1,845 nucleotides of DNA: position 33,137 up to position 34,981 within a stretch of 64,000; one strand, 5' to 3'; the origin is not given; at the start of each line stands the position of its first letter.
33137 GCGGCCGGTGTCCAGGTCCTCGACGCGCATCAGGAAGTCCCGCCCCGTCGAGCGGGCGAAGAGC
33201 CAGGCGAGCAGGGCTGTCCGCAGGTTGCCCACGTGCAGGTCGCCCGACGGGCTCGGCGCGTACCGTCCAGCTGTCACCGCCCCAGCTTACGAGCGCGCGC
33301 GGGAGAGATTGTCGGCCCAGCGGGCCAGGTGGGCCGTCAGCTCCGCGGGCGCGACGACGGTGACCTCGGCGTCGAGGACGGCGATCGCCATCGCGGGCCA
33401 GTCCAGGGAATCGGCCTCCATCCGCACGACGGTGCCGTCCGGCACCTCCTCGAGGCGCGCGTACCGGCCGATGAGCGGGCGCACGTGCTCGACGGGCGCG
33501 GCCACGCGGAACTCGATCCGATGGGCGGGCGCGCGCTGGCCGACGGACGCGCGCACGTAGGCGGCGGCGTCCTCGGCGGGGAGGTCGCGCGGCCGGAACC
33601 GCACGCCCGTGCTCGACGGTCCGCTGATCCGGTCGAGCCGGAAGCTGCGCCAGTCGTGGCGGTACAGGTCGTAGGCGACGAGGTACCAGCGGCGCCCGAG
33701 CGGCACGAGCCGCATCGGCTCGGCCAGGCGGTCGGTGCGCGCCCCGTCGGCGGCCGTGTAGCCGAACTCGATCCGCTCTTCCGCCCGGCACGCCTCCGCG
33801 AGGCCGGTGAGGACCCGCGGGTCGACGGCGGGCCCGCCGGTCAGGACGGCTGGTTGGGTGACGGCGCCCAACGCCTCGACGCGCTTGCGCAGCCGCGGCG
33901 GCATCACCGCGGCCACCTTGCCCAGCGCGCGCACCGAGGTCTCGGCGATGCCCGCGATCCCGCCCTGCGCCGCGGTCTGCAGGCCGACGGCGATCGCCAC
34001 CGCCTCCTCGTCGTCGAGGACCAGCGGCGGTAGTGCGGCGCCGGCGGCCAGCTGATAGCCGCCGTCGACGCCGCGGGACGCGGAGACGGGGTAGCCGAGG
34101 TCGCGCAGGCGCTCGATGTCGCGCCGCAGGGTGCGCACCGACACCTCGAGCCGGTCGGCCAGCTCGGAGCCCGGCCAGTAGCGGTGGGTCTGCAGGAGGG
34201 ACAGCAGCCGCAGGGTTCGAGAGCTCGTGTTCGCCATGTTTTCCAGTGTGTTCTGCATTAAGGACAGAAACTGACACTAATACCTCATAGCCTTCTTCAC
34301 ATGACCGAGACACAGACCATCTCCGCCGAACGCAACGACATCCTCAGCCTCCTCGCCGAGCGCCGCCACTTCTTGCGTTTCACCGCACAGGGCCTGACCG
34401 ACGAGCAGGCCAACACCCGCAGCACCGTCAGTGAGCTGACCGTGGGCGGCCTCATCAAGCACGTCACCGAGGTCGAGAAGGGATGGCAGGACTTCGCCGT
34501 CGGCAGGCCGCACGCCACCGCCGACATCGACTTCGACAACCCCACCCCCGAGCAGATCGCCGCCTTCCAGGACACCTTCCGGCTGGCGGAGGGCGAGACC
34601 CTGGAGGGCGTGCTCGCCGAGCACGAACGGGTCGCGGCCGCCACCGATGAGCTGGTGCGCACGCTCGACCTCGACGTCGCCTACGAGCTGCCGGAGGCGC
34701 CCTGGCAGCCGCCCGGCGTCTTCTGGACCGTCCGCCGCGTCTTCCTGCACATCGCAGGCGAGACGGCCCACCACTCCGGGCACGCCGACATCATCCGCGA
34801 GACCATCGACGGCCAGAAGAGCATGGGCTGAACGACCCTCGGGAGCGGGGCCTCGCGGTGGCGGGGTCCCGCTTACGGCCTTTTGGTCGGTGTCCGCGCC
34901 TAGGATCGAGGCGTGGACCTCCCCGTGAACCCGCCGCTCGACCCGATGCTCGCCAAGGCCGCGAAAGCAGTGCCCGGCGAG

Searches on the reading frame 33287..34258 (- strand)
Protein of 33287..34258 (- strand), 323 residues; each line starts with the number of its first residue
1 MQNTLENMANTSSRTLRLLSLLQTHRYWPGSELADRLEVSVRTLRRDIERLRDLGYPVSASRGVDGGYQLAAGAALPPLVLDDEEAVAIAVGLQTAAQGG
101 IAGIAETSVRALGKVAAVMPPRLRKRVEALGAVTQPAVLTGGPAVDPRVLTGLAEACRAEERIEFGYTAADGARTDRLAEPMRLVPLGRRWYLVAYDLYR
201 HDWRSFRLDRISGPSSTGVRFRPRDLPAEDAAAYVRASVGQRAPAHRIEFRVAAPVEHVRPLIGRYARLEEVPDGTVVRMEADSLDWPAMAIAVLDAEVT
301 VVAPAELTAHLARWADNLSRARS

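Call 3: search_protein_families(library=pfam, proteins=[window:33287-34258:-])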
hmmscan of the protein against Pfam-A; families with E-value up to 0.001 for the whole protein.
window:33287-34258:- (323 aa): 6 families
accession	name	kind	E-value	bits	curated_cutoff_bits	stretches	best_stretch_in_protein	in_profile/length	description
PF13280.12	WYL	-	5e-20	71.7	21.8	1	149-212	2-66/70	WYL domain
PF08279.18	HTH_11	-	3.8e-16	59.1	25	1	14-69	1-55/55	HTH domain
PF25583.1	WCX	-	4.7e-07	30.5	23.9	1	245-317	2-74/76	WCX domain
PF19187.6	HTH_PafC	-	1.8e-05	24.9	32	0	13-57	4-48/115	PafC helix-turn-helix domain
PF02082.26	Rrf2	-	3.2e-05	24.5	30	1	14-73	10-68/132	Iron-dependent Transcriptional regulator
PF08220.18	HTH_DeoR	-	5.5e-05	23.3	21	1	17-55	4-42/57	DeoR-like helix-turn-helix domain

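Call 4: search_protein_families(library=ncbifam, proteins=[window:33287-34258:-])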
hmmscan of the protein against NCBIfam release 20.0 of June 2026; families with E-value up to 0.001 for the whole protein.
window:33287-34258:- (323 aa): 5 families
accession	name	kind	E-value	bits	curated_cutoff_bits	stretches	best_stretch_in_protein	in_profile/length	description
TIGR00122.1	birA_repr_reg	equivalog_domain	1.9e-06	27.7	70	1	16-79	3-62/69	biotin operon repressor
NF053736.1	AcpB_EbpR_MafR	subfamily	1.1e-05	24.9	130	1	10-70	3-64/481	AcpB/EbpR/MafR family transcriptional regulator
TIGR00738.1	rrf2_super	superfamily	6.9e-05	22.7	73.3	1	7-72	5-69/132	Rrf2 family transcriptional regulator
NF007366.0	PRK09863.1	equivalog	0.00017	20.2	426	1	13-53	4-43/586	putative frv operon regulatory protein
NF040890.1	trans_reg_YgbI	equivalog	0.00037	20.1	400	1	29-72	21-64/253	DNA-binding transcriptional repressor YgbI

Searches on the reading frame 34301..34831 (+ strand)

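Call 3: search_protein_families(library=pfam, proteins=[window:34301-34831:+])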
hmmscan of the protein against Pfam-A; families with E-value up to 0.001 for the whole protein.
window:34301-34831:+ (176 aa): 3 families
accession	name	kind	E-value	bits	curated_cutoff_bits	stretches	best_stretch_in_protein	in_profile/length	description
PF04978.18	MST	-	5.7e-41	140.9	27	1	15-171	3-149/149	Mycothiol-S-transferase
PF12867.12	DinB_2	-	1.4e-12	48.6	24.8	1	20-161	4-127/128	DinB superfamily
PF11716.13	MDMPI_N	-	0.00076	20.6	24.2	0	21-147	4-129/140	Mycothiol maleylpyruvate isomerase N-terminal domain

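Call 4: search_protein_families(library=ncbifam, proteins=[window:34301-34831:+])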
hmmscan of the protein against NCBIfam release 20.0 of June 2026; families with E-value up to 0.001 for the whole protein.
window:34301-34831:+ (176 aa): 1 family
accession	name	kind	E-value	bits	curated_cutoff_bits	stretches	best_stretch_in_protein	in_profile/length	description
TIGR03083.1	TIGR03083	domain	0.00016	22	50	1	18-147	2-117/202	maleylpyruvate isomerase family mycothiol-dependent enzyme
